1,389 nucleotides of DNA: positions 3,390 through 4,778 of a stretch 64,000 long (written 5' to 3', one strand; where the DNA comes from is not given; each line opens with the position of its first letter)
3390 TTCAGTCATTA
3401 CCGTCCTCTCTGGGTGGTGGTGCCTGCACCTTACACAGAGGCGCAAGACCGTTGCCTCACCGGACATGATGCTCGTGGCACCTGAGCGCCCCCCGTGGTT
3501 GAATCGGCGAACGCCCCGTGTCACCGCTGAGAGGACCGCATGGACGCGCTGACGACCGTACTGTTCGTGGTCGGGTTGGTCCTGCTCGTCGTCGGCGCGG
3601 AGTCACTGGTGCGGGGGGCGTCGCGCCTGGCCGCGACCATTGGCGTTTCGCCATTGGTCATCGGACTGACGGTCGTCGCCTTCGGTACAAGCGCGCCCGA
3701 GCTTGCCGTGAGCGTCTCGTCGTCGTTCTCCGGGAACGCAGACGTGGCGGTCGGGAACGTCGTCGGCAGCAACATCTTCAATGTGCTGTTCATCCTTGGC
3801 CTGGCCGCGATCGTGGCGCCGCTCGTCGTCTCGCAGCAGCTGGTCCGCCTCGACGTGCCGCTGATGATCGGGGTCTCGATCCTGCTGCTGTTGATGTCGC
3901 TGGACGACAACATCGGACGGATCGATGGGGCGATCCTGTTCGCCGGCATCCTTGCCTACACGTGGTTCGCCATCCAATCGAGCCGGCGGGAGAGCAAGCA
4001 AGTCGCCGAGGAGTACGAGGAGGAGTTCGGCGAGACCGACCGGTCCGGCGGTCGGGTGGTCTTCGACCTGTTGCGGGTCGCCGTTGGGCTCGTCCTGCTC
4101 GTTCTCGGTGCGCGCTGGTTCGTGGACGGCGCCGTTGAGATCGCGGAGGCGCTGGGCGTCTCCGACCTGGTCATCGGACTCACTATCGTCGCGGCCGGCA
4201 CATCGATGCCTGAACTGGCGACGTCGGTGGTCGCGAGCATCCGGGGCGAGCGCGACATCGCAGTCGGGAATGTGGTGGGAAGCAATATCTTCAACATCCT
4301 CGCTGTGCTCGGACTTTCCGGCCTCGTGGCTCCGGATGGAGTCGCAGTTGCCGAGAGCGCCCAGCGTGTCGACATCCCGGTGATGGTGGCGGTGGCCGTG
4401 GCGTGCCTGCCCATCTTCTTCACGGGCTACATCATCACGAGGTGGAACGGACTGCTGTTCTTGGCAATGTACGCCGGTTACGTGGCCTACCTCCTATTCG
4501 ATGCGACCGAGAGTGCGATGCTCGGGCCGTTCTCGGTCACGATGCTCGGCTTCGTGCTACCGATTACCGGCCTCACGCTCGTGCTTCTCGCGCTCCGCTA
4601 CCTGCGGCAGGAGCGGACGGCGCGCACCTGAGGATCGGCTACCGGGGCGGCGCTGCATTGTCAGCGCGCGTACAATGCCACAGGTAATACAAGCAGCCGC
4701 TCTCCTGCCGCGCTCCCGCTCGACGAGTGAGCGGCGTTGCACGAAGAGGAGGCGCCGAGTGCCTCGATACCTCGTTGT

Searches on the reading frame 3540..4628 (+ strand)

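Call 81: search_protein_families(library=pfam, proteins=[window:3540-4628:+], max_evalue=0.001)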
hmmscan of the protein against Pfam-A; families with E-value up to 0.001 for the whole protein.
window:3540-4628:+ (363 aa): 1 family
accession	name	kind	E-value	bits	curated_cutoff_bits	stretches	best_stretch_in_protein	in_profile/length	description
PF01699.29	Na_Ca_ex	-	1.5e-70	236.5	24.9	2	179-319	5-150/151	Sodium/calcium exchanger protein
